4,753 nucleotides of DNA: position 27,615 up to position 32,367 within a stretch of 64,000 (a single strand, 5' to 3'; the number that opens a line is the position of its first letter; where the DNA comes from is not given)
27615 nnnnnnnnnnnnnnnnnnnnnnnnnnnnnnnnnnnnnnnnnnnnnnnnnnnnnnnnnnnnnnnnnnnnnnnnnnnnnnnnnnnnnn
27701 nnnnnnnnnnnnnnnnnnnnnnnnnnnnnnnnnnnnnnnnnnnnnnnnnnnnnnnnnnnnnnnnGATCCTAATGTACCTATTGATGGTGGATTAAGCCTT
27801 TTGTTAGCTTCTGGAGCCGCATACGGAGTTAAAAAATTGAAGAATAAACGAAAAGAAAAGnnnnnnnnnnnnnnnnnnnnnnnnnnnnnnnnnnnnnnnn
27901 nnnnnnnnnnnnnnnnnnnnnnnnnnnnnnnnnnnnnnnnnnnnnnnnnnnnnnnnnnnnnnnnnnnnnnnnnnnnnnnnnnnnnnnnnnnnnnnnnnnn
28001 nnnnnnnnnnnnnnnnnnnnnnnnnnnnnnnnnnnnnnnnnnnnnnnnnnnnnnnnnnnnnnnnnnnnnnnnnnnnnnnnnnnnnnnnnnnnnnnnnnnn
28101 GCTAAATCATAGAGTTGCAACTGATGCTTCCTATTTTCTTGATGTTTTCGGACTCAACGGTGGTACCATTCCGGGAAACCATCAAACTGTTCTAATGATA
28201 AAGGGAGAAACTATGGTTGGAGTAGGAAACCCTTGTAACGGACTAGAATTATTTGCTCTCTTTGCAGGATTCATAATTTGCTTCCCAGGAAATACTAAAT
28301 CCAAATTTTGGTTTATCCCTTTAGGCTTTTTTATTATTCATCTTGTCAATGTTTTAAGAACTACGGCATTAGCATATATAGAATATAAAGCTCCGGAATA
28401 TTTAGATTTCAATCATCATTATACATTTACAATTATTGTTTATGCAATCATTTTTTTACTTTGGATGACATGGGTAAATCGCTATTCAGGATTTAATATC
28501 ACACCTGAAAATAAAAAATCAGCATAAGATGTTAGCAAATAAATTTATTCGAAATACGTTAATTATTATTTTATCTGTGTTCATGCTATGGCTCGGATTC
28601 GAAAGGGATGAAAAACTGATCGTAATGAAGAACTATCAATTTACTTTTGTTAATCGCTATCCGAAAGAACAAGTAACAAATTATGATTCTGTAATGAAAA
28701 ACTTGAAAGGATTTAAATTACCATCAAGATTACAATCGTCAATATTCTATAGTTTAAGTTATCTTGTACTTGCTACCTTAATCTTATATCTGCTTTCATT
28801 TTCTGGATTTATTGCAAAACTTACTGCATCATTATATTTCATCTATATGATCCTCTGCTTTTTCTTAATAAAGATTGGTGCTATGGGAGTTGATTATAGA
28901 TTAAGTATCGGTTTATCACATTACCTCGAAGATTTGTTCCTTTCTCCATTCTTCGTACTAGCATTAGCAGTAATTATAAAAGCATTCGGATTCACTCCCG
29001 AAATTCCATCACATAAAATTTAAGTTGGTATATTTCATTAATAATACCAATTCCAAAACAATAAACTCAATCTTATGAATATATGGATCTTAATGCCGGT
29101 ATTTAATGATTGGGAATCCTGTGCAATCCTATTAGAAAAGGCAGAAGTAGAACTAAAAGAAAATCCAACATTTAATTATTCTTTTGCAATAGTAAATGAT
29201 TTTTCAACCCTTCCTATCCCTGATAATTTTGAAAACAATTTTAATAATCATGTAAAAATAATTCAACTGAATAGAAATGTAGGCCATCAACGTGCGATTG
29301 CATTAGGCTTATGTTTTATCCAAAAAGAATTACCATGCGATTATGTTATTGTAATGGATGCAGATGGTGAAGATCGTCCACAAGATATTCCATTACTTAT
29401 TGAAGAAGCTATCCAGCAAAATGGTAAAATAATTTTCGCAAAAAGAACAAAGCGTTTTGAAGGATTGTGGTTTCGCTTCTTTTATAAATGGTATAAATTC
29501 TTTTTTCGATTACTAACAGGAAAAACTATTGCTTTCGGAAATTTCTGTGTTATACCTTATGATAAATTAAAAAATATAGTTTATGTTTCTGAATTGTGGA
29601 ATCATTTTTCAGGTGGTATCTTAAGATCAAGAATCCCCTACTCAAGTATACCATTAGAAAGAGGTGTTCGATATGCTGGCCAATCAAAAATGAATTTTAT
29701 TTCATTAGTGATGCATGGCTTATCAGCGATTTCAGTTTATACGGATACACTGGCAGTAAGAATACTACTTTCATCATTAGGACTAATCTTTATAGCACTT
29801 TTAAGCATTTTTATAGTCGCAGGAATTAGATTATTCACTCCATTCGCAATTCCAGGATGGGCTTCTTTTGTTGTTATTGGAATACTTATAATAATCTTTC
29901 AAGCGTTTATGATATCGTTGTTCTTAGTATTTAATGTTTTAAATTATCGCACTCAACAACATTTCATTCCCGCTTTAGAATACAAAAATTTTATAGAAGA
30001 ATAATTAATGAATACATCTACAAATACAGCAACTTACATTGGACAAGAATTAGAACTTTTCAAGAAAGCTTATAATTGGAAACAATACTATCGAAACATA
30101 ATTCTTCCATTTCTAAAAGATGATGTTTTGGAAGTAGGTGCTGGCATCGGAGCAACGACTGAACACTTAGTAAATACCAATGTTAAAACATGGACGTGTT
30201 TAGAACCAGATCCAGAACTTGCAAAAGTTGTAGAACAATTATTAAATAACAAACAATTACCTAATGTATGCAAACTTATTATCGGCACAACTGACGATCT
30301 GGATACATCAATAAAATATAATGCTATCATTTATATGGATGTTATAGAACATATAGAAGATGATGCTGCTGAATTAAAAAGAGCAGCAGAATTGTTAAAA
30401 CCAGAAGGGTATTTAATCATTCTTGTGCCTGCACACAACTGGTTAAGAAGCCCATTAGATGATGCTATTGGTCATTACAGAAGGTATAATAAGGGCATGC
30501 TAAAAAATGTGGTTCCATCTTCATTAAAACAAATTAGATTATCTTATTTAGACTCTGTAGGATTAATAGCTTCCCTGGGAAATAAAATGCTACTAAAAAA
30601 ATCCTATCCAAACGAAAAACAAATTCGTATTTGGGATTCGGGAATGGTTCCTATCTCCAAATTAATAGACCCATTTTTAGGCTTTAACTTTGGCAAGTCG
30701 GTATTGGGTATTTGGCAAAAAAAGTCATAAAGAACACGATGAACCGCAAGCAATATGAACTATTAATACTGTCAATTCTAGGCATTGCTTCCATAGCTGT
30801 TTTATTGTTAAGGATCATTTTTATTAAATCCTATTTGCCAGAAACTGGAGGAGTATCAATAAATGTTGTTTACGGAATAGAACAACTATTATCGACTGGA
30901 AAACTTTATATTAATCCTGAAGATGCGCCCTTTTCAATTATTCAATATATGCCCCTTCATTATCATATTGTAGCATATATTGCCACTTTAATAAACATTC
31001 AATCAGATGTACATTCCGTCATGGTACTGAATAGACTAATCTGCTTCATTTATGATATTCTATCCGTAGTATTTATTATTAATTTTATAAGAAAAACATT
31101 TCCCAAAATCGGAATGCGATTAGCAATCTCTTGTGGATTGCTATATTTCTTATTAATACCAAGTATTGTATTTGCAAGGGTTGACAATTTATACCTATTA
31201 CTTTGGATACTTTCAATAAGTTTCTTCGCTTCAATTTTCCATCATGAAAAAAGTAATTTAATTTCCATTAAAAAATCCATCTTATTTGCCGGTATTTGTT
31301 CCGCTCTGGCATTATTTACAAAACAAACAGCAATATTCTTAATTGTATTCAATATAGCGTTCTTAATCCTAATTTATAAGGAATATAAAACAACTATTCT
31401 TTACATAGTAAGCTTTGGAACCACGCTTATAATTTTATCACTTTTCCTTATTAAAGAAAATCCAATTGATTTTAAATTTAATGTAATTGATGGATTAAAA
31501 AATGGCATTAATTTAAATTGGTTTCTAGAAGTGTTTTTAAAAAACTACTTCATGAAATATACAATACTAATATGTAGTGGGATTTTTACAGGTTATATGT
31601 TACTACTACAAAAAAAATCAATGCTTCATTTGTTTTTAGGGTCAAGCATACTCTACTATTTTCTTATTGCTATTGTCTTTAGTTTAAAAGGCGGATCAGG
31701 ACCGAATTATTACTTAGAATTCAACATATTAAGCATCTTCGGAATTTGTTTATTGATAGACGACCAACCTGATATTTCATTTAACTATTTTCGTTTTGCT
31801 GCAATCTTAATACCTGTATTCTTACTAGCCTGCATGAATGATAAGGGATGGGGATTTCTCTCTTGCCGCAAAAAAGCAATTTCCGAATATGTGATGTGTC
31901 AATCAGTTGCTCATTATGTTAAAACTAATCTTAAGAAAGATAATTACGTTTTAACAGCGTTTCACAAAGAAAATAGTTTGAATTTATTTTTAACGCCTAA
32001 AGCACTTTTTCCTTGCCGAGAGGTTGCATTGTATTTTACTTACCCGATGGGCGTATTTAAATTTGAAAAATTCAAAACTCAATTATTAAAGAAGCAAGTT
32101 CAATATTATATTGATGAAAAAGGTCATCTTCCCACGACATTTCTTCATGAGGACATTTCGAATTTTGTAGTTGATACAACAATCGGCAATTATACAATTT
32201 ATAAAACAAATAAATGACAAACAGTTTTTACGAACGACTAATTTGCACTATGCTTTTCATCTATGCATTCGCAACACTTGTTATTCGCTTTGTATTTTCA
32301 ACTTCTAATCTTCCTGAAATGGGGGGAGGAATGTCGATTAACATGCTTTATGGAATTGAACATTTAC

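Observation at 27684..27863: Hidden 59-codon gene upstream of xrtF encodes only a signal peptide plus a PIDGG / TM / poly-basic tail: candidate cognate substrate of exosortase F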

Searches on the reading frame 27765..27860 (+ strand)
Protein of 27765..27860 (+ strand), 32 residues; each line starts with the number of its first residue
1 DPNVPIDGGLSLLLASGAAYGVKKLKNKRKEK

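Call 33: search_protein_representatives(alignment_id=A2)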
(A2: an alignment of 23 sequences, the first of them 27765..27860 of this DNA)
Query: 23 sequences, 30 profile positions. Proteins with E-value up to 0.001 (for the whole library): 2532; up to 1e-10: 184; up to 1e-30: 0. The best 150 are listed.
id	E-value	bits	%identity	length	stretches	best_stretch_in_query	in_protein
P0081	7.8e-16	73.0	-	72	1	1-29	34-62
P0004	8.2e-15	69.7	-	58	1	1-30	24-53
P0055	1.3e-14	69.1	-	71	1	1-30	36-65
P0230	1.4e-14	69.0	-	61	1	2-30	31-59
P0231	1.4e-14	68.9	-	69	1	1-30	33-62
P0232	3.1e-14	67.9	-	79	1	2-30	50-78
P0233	4.4e-14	67.4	-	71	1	1-30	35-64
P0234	7.7e-14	66.6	-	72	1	2-30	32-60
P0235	9.6e-14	66.3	-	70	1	1-30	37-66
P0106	1.6e-13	65.6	-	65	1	2-29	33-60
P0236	2.2e-13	65.1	-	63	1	1-30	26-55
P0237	3.6e-13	64.4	-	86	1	2-29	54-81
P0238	3.7e-13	64.4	-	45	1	1-30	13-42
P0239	3.9e-13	64.3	-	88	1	1-30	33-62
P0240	4.0e-13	64.3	-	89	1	1-30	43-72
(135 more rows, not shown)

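Call 44: find_related_loci(query=A2, collection=metagenome_contigs, flank=4000)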
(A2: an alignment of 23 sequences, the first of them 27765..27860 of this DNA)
Query A2 (32 aa) in metagenome_contigs; peptide patterns used: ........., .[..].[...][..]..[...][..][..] (x = any residue, [..] = any of these).
600 stretches matched a pattern (row limit reached: there are more); 284 encode a relative of the query (tblastn E <= 1e-3); the best 80 are kept; 80 distinct loci.
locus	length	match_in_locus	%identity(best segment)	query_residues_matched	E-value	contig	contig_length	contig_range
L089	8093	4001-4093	77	1-31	8e-13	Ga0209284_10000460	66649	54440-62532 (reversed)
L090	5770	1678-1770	74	1-31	4e-12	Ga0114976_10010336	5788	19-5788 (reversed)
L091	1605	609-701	74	1-31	7e-12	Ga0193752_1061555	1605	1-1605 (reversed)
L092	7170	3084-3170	79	3-31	8e-12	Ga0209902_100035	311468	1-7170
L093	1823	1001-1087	79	3-31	8e-12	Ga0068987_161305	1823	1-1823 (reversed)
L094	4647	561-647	72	1-29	7e-12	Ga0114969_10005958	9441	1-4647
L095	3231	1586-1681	69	1-32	1e-11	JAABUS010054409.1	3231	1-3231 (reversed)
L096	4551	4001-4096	69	1-32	2e-11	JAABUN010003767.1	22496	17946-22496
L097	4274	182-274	65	1-31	3e-11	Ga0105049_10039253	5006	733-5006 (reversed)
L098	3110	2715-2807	65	1-31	3e-11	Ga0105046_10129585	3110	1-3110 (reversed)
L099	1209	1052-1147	69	1-32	5e-11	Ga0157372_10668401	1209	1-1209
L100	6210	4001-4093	68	1-31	4e-11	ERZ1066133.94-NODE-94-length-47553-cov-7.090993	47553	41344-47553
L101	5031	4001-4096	63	1-32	9e-11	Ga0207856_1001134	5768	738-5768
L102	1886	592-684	61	1-31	9e-11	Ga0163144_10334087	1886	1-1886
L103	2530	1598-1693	66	1-32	8e-11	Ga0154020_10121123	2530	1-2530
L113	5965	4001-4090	63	3-32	4e-10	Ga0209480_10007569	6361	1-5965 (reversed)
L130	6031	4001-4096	63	1-32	1e-9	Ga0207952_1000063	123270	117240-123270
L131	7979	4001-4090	63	2-31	1e-9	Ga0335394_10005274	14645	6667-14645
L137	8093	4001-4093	65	1-31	2e-9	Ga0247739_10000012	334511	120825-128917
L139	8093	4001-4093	61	1-31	2e-9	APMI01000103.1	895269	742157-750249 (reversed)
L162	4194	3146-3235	67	1-29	5e-9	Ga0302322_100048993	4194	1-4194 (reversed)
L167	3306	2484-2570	62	3-31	7e-9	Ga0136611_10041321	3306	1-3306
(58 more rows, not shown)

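Call 51: search_protein_families(library=pfam, proteins=[L096:697-3864:+, L113:476-3814:+, L130:378-3863:+, L131:1295-3787:+, L137:1390-3828:+, L139:1247-3796:+, L162:509-3031:+, L167:106-2316:+, L101:960-3809:+], max_evalue=0.001)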
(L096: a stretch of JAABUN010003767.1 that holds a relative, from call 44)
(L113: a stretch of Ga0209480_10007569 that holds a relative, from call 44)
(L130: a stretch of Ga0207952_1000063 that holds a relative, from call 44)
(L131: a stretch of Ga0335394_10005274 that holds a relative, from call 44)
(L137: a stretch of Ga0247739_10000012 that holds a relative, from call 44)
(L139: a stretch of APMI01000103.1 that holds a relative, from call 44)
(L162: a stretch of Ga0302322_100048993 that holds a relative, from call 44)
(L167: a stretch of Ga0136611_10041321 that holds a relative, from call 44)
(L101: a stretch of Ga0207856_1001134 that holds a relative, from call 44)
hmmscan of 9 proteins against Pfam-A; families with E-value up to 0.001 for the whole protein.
L096:697-3864:+ (1056 aa): 2 families
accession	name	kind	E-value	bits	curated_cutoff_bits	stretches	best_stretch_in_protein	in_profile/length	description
PF00932.25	LTD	-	3.7e-17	63.1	34.3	2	37-140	4-95/109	Lamin Tail Domain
PF18962.6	Por_Secre_tail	-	1e-09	39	27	1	977-1055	1-75/75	Secretion system C-terminal sorting domain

L113:476-3814:+ (1113 aa): 1 family
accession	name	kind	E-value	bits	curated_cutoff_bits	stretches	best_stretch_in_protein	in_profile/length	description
PF18962.6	Por_Secre_tail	-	3.9e-12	46.7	27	1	1035-1112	1-75/75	Secretion system C-terminal sorting domain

L130:378-3863:+ (1162 aa): 1 family
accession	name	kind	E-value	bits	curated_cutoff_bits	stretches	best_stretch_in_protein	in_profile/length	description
PF18962.6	Por_Secre_tail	-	4.2e-08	33.8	27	1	1082-1160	1-74/75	Secretion system C-terminal sorting domain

L131:1295-3787:+ (831 aa): 2 families
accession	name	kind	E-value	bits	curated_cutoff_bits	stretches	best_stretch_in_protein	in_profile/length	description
PF11589.14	DUF3244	-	1e-06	29.1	25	1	711-784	14-91/96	Domain of unknown function (DUF3244)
PF18962.6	Por_Secre_tail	-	5e-05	24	27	1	750-829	1-75/75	Secretion system C-terminal sorting domain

L137:1390-3828:+ (813 aa): 1 family
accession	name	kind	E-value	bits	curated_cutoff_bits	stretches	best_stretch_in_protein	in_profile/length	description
PF18962.6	Por_Secre_tail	-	0.00011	22.8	27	1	756-811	18-74/75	Secretion system C-terminal sorting domain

L139:1247-3796:+ (850 aa): 1 family
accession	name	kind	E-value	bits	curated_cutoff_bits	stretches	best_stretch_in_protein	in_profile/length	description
PF18962.6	Por_Secre_tail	-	3.5e-12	46.9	27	1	783-847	3-73/75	Secretion system C-terminal sorting domain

L162:509-3031:+ (841 aa): 0 families

L167:106-2316:+ (737 aa): 0 families

L101:960-3809:+ (950 aa): 1 family
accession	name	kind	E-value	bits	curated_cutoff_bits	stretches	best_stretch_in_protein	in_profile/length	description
PF18962.6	Por_Secre_tail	-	2.4e-10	41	27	1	876-948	3-74/75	Secretion system C-terminal sorting domain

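Call 64: search_protein_families(library=ncbifam, proteins=[L096:697-3864:+, L113:476-3814:+], max_evalue=0.001)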
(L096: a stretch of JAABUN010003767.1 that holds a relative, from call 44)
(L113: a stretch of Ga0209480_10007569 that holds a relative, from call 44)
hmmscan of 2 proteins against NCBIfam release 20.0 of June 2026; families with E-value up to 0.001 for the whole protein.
L096:697-3864:+ (1056 aa): 1 family
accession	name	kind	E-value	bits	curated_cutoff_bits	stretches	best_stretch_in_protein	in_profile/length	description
TIGR04183.1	Por_Secre_tail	domain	7.2e-09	35.5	23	1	977-1055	1-71/72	T9SS type A sorting domain-containing protein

L113:476-3814:+ (1113 aa): 1 family
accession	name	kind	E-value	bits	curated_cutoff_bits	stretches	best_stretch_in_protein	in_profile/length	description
TIGR04183.1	Por_Secre_tail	domain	2.7e-07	30.5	23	1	1035-1112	1-71/72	T9SS type A sorting domain-containing protein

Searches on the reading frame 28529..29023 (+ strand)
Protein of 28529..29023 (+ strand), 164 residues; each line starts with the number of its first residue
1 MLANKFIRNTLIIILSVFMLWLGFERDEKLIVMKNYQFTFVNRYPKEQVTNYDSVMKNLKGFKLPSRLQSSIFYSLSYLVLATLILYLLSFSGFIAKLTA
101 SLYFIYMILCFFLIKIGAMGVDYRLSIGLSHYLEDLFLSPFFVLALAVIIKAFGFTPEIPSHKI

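Call 4: search_protein_families(library=ncbifam, proteins=[window:28529-29023:+], max_evalue=1)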
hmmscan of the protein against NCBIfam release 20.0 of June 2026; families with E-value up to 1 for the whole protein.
window:28529-29023:+ (164 aa): 2 families
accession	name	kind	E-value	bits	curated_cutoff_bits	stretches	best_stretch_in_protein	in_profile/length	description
NF046082.1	assoc_w_XrtX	equivalog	2e-09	37.3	75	1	7-151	2-145/147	XrtX-associated membrane protein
NF040920.1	CD1871A_fam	domain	0.046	13.6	32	1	11-34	2-25/38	CD1871A family CXXC motif-containing protein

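Call 5: search_protein_families(library=pfam, proteins=[window:28529-29023:+], max_evalue=1)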
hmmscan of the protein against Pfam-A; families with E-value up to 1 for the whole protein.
window:28529-29023:+ (164 aa): 0 families

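Call 66: search_protein_families(library=padloc, proteins=[window:28529-29023:+], max_evalue=0.01)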
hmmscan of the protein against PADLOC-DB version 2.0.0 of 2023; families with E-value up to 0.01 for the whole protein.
window:28529-29023:+ (164 aa): 0 families

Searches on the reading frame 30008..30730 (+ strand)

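Call 4: search_protein_families(library=ncbifam, proteins=[window:30008-30730:+], max_evalue=1)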
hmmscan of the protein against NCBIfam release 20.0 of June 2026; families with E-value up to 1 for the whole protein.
window:30008-30730:+ (240 aa): 21 families
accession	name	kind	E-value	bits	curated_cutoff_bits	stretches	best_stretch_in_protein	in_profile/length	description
TIGR01983.1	UbiG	equivalog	6.2e-08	32.2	102.95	1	34-138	47-151/228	bifunctional 2-polyprenyl-6-hydroxyphenol methylase/3-demethylubiquinol 3-O-methyltransferase UbiG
NF043040.1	corrin_prot_MT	hypoth_equivalog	4.7e-06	26.2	180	1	27-139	30-148/216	corrinoid protein-associated methyltransferase CpaM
TIGR00755.1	ksgA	equivalog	1.3e-05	24.7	171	1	36-85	29-74/256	16S rRNA (adenine(1518)-N(6)/adenine(1519)-N(6))-dimethyltransferase RsmA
NF000499.2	Erm23S_rRNA_broad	equivalog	0.00011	21.7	212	1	37-83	24-69/244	23S ribosomal RNA methyltransferase Erm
NF045667.1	MTase_DVU1556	equivalog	0.00033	20.2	155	1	38-138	24-119/213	DVU_1556 family methyltransferase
NF011650.0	PRK15068.1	equivalog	0.00099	18.1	209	1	34-138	120-225/324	tRNA 5-methoxyuridine(34)/uridine 5-oxyacetic acid(34) synthase CmoB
NF008264.0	PRK11036.1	equivalog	0.003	17.1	366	1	39-144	47-153/261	tRNA uridine 5-oxyacetic acid(34) methyltransferase CmoM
NF011486.0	PRK14896.1-1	equivalog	0.0045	16.1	450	1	38-81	51-93/284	16S ribosomal RNA methyltransferase A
TIGR00452.1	TIGR00452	equivalog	0.0054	15.6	275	1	29-138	110-219/316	tRNA 5-methoxyuridine(34)/uridine 5-oxyacetic acid(34) synthase CmoB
NF001453.0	PRK00312.1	equivalog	0.019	14.5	188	1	37-144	81-181/217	protein-L-isoaspartate(D-aspartate) O-methyltransferase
TIGR01934.1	MenG_MenH_UbiE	subfamily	0.019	14.3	158.35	1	23-141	26-144/223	ubiquinone/menaquinone biosynthesis methyltransferase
TIGR01444.1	fkbM_fam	subfamily_domain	0.024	15.1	37.7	1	40-89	2-54/143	FkbM family methyltransferase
NF041536.1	ArsM_DUF2284_UU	exception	0.033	12.5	575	1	40-138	80-180/459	arsenite methyltransferase/DUF2284 domain selenoprotein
NF008111.0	PRK10858.1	equivalog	0.065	13.6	202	1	30-109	6-79/112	nitrogen regulatory protein P-II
NF001244.0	PRK00216.1-5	equivalog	0.065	12.5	216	1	23-139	35-154/236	bifunctional demethylmenaquinone methyltransferase/2-methoxy-6-polyprenyl-1,4-benzoquinol methylase UbiE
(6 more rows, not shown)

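Call 5: search_protein_families(library=pfam, proteins=[window:30008-30730:+], max_evalue=1)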
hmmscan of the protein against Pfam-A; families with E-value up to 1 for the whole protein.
window:30008-30730:+ (240 aa): 11 families
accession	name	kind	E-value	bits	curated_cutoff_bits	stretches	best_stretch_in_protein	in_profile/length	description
PF13489.12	Methyltransf_23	-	8.3e-13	48.8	27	1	37-163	23-140/164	Methyltransferase domain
PF08242.18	Methyltransf_12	-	8.5e-11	42.9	30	1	41-136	1-98/98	Methyltransferase domain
PF08241.18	Methyltransf_11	-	3.2e-10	41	21.2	1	41-138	1-95/95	Methyltransferase domain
PF13649.12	Methyltransf_25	-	2.1e-08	35.2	27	1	40-134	1-97/97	Methyltransferase domain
PF00398.26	RrnaAD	-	2.6e-07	30.4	24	1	37-83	31-74/263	Ribosomal RNA adenine dimethylase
PF05891.18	Methyltransf_PK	-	1.6e-05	25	27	1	39-138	58-159/218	AdoMet dependent proline di-methyltransferase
PF13847.12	Methyltransf_31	-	0.00018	21.7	27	1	39-143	6-115/145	Methyltransferase domain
PF02353.26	CMAS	-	0.0079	16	27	1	38-138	64-164/273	Mycolic acid cyclopropane synthetase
PF05175.20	MTS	-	0.025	14.7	23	1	37-161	32-161/170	Methyltransferase small domain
PF13578.12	Methyltransf_24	-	0.027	15.8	26.3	1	41-138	1-102/105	Methyltransferase domain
PF05401.17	NodS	-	0.028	14.7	24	1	38-138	45-144/201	Nodulation protein S (NodS)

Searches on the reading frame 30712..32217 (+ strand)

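Call 4: search_protein_families(library=ncbifam, proteins=[window:30712-32217:+], max_evalue=1)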
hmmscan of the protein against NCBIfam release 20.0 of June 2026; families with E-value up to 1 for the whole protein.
window:30712-32217:+ (501 aa): 0 families

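Call 5: search_protein_families(library=pfam, proteins=[window:30712-32217:+], max_evalue=1)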
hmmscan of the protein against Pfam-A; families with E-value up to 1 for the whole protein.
window:30712-32217:+ (501 aa): 1 family
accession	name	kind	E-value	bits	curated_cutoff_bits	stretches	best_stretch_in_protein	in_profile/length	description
PF13231.12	PMT_2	-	0.00092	19.9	26.1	1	104-243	21-155/160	Dolichyl-phosphate-mannose-protein mannosyltransferase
